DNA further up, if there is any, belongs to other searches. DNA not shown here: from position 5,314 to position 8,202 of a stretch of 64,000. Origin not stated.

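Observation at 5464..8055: SEDS glycosyltransferase fused in one polypeptide to a PBP-fold domain that appears to have lost SxxK and KTG motifs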

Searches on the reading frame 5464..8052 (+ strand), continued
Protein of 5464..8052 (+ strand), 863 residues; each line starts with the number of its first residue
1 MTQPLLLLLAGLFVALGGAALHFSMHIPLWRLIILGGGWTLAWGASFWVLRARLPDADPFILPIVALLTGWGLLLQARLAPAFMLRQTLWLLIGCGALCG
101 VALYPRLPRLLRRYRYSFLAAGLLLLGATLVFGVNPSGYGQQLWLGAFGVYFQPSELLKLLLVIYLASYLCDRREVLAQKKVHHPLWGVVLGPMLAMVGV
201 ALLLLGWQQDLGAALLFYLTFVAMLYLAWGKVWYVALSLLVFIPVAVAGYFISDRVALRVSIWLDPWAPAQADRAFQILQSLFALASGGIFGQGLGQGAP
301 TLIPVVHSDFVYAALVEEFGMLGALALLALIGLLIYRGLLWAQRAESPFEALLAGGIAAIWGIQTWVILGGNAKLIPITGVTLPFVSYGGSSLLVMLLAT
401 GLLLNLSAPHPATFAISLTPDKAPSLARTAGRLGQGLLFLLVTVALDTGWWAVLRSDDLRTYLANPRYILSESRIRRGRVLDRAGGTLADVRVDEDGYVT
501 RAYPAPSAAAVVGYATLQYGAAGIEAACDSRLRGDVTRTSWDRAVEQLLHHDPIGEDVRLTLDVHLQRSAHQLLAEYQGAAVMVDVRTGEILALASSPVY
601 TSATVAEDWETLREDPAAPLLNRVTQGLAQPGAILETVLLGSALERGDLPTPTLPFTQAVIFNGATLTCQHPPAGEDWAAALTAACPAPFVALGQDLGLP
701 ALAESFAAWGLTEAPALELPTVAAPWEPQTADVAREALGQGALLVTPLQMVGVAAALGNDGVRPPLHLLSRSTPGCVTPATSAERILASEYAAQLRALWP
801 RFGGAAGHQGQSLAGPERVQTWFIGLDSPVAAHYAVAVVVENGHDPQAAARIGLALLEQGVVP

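Call 47: fold_search(model_id=the predicted structure, library=pdb)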
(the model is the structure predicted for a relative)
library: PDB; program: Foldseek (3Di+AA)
matches with E <= 10: 1079; with E <= 0.001: 456
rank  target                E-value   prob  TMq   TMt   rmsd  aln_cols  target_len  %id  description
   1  3un7_B                5.9e-21  1.00  0.40  0.77   4.1       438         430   27  Crystal structure of PBPA from MYCOBACTERIUM TUBERCULOSIS (released 2012-10-24)
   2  3upn_B                1.2e-20  1.00  0.40  0.75   4.1       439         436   27  Structure of penicillin-binding protein A from M. tuberculosis: imipenem acyl-enzyme complex (released 2012-10-24)
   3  3un7_A                1.4e-20  1.00  0.40  0.76   3.8       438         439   27  Crystal structure of PBPA from MYCOBACTERIUM TUBERCULOSIS (released 2012-10-24)
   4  3upo_A                1.6e-20  1.00  0.40  0.75   4.1       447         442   26  Structure of penicillin-binding protein A from M. tuberculosis: penicillin G acyl-enzyme complex (released 2012-10-24)
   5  3upo_B                1.6e-20  1.00  0.41  0.78   3.9       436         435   27  Structure of penicillin-binding protein A from M. tuberculosis: penicillin G acyl-enzyme complex (released 2012-10-24)
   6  3upp_A                2.5e-20  1.00  0.41  0.76   4.0       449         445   27  Structure of penicillin-binding protein A from M. tuberculosis: ceftrixaone acyl-enzyme complex (released 2012-10-24)
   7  4r1g_B                2.6e-20  1.00  0.40  0.79   4.0       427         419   26  Structure of a putative peptidoglycan glycosyltransferase from Atopobium parvulum in complex with cloxacillin (released 2014-08-27)
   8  4n1x_A                2.8e-20  1.00  0.40  0.79   3.8       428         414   25  Structure of a putative peptidoglycan glycosyltransferase from Atopobium parvulum in complex with penicillin G (released 2013-10-30)
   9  3upn_A                3.0e-20  1.00  0.41  0.79   3.9       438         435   28  Structure of penicillin-binding protein A from M. tuberculosis: imipenem acyl-enzyme complex (released 2012-10-24)
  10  4mnr                  4.9e-20  1.00  0.40  0.79   3.6       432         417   24  Crystal Structure of D,D-Transpeptidase Domain of Peptidoglycan Glycosyltransferase from Eggerthella lenta (released 2013-09-25)
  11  3upp_B                6.1e-20  1.00  0.40  0.76   3.8       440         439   26  Structure of penicillin-binding protein A from M. tuberculosis: ceftrixaone acyl-enzyme complex (released 2012-10-24)
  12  4r1g_A                1.0e-19  1.00  0.40  0.79   3.9       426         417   25  Structure of a putative peptidoglycan glycosyltransferase from Atopobium parvulum in complex with cloxacillin (released 2014-08-27)
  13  4ra7_A                1.0e-19  1.00  0.39  0.78   4.4       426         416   25  Structure of a putative peptidoglycan glycosyltransferase from Atopobium parvulum in complex with nafcillin (released 2014-09-24)
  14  4qjg_A                1.1e-19  1.00  0.39  0.77   4.1       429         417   25  Structure of a putative peptidoglycan glycosyltransferase from Atopobium parvulum in complex with penicillin V (released 2014-07-09)
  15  4r23_B                1.1e-19  1.00  0.39  0.78   4.2       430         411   25  Structure of a putative peptidoglycan glycosyltransferase from Atopobium parvulum in complex with dicloxacillin (released 2014-09-17)
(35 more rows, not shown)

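Call 62: find_encoding_contigs(protein=P0001, flank=3000, max_places=7)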
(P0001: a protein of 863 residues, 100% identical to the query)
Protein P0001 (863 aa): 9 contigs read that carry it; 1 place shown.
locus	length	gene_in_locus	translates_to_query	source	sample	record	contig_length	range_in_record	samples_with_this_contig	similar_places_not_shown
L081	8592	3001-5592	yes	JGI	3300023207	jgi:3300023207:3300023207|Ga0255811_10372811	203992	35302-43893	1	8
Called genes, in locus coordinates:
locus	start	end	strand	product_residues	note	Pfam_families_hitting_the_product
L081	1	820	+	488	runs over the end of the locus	PF08323:Glyco_transf_5, PF13439:Glyco_transf_4 (faint), PF13579:Glyco_trans_4_4 (faint), PF00534:Glycos_transf_1, PF13692:Glyco_trans_1_4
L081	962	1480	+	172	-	-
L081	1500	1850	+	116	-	-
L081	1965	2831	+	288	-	PF01048:PNP_UDP_1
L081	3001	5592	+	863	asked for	PF01098:FTSW_RODA_SPOVE, PF21922:PBP_dimer_2, PF00905:Transpeptidase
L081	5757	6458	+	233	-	PF00072:Response_reg, PF00486:Trans_reg_C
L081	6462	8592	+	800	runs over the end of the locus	PF02985:HEAT (faint), PF13646:HEAT_2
